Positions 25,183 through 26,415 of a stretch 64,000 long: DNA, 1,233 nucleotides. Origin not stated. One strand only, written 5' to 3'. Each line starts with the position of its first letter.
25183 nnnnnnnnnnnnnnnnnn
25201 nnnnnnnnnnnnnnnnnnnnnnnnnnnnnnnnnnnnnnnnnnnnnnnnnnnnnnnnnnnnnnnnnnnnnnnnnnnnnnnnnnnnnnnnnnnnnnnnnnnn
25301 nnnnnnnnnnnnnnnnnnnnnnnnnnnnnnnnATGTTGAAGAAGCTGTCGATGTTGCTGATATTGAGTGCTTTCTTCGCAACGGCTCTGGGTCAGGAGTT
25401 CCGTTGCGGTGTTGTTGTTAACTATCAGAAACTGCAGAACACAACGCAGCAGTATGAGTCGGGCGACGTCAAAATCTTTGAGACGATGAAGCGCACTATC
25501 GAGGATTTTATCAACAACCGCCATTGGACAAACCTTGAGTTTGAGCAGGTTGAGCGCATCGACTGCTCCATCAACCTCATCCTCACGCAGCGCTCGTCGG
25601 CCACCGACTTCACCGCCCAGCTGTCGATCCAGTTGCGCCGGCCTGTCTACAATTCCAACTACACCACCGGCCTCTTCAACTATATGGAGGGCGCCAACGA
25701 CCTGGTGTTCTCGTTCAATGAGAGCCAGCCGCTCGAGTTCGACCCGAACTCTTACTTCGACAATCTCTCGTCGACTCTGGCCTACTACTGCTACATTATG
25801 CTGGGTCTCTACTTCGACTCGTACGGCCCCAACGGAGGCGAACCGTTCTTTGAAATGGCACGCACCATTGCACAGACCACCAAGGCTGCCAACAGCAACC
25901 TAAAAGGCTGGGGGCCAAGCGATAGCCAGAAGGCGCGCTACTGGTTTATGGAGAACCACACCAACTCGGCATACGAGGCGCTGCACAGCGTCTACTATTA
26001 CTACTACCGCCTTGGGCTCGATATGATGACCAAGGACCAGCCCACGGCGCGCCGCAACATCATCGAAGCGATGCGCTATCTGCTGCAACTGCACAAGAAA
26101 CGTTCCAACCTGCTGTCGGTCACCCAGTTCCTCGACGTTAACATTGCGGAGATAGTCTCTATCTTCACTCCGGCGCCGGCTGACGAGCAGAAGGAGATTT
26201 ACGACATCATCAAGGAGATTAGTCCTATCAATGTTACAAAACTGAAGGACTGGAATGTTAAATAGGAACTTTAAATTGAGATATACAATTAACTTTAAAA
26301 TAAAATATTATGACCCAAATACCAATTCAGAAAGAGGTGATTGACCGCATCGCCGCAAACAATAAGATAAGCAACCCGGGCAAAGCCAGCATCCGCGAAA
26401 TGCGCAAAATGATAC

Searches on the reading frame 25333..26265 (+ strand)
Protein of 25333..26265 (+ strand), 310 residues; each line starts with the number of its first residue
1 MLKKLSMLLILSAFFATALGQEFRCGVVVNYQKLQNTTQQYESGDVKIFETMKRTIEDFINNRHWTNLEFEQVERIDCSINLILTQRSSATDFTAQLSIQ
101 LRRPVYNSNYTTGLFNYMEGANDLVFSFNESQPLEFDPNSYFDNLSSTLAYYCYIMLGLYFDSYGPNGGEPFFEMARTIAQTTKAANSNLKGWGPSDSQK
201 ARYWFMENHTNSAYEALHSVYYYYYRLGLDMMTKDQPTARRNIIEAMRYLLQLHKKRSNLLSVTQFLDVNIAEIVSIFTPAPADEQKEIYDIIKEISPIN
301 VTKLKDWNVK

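Call 84: find_homologous_proteins(query=window:25333-26265:+, max_evalue=1e-60)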
Query window:25333-26265:+ (310 aa): 682 proteins with E <= 1e-60 among 1902 candidates; the best 120 are listed.
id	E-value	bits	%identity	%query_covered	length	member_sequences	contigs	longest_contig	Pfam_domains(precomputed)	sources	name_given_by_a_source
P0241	2.3e-202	688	97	100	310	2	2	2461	PF16119.11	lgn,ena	-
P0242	3.7e-202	688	97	100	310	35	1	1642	PF16119.11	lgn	-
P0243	1.4e-201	686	97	100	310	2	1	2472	PF16119.11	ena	-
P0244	3.8e-180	615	85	100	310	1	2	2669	PF16119.11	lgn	-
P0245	4.0e-180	615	85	100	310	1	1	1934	PF16119.11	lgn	-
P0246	7.0e-176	601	84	100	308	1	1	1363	PF16119.11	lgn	-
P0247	1.7e-175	600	83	100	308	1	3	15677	PF16119.11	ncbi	-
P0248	2.3e-175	600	82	100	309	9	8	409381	PF16119.11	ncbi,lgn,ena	-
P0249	3.2e-174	596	82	100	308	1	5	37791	PF16119.11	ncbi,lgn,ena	-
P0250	4.9e-174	595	83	96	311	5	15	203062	PF16119.11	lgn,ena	-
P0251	1.2e-173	594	82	100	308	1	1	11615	PF16119.11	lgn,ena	-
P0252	1.3e-173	594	82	100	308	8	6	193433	PF16119.11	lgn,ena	-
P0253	1.0e-171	588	81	96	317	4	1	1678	PF16119.11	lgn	-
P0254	5.1e-171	585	81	100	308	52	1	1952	PF16119.11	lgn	-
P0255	8.9e-171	585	80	100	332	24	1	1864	PF16119.11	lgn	-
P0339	7.1e-134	464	65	100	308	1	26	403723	PF16119.11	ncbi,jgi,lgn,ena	-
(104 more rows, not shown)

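Call 85: find_encoding_contigs(protein=P0241, flank=2500, max_places=4)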
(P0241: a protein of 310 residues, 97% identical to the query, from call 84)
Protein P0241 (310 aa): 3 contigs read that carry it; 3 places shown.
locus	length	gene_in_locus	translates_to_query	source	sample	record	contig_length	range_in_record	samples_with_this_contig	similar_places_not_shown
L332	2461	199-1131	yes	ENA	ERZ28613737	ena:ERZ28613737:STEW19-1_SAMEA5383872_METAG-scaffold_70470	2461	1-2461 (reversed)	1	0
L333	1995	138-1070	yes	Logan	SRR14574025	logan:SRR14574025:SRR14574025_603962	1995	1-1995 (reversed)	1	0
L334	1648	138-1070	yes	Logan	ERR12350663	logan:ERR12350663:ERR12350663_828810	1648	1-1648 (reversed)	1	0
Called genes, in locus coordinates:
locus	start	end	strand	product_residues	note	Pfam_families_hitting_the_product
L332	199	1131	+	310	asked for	PF16119:DUF4835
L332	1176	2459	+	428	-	?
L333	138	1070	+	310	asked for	PF16119:DUF4835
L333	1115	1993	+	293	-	?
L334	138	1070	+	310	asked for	PF16119:DUF4835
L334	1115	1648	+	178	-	?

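Call 86: find_encoding_contigs(protein=P0252, flank=2500, max_places=4)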
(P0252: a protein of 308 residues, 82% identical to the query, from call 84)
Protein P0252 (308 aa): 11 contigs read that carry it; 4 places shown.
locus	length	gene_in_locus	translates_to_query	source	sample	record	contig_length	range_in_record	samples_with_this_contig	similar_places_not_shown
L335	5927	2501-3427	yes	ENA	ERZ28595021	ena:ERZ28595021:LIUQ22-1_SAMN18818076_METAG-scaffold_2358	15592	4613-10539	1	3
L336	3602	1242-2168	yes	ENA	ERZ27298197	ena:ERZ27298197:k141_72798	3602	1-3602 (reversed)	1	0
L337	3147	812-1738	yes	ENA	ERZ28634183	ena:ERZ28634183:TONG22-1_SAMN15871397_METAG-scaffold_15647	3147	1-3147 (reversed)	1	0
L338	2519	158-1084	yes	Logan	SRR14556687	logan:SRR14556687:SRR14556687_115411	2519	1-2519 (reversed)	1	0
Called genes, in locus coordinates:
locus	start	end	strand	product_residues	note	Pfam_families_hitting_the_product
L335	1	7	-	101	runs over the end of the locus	-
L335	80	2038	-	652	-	PF02518:HATPase_c, PF00204:DNA_gyraseB, PF01751:Toprim, PF00986:DNA_gyraseB_C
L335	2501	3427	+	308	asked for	PF16119:DUF4835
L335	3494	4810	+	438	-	PF00155:Aminotran_1_2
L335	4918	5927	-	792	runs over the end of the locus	PF13734:Inhibitor_I69, PF01640:Peptidase_C10, PF18962:Por_Secre_tail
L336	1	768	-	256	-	?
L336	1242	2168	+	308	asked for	PF16119:DUF4835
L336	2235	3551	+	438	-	PF00155:Aminotran_1_2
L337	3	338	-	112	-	?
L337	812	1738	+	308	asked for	PF16119:DUF4835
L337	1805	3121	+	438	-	PF00155:Aminotran_1_2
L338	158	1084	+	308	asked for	PF16119:DUF4835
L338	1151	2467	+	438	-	PF00155:Aminotran_1_2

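Call 90: find_encoding_contigs(protein=P0339, flank=1500, max_places=10)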
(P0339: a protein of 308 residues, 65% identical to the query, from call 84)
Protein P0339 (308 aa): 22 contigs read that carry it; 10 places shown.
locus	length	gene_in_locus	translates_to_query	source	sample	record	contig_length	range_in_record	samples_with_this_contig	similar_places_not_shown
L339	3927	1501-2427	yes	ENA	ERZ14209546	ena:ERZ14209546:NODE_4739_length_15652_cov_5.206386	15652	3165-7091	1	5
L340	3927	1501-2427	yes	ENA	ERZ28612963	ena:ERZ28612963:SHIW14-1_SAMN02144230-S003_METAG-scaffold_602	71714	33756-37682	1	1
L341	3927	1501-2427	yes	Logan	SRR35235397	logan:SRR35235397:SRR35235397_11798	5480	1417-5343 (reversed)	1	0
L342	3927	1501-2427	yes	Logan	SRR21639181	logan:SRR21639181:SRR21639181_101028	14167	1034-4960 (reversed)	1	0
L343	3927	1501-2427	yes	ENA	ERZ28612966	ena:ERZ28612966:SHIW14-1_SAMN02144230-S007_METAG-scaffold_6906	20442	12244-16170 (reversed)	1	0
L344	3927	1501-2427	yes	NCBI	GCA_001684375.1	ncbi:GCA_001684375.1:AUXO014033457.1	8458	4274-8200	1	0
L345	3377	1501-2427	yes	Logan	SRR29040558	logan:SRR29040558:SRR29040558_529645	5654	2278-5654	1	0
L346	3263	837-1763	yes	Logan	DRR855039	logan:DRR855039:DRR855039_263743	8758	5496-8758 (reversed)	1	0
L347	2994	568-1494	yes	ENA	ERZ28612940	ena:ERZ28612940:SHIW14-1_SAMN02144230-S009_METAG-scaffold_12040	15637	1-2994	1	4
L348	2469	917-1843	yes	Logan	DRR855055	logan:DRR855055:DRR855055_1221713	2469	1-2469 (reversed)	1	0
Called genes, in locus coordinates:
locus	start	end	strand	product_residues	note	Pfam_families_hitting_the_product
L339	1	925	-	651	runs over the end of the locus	PF02518:HATPase_c, PF00204:DNA_gyraseB, PF01751:Toprim, PF00986:DNA_gyraseB_C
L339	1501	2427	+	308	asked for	PF16119:DUF4835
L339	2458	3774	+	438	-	PF00155:Aminotran_1_2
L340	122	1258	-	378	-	-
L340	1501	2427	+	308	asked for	PF16119:DUF4835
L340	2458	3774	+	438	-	PF00155:Aminotran_1_2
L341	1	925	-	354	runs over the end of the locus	?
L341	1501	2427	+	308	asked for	PF16119:DUF4835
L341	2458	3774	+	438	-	PF00155:Aminotran_1_2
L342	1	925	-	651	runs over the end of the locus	PF02518:HATPase_c, PF00204:DNA_gyraseB, PF01751:Toprim, PF00986:DNA_gyraseB_C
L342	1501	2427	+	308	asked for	PF16119:DUF4835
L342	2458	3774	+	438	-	PF00155:Aminotran_1_2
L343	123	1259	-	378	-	-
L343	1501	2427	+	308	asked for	PF16119:DUF4835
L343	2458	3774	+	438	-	PF00155:Aminotran_1_2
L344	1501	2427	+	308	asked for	PF16119:DUF4835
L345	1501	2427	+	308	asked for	PF16119:DUF4835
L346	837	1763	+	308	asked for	PF16119:DUF4835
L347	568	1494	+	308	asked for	PF16119:DUF4835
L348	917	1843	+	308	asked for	PF16119:DUF4835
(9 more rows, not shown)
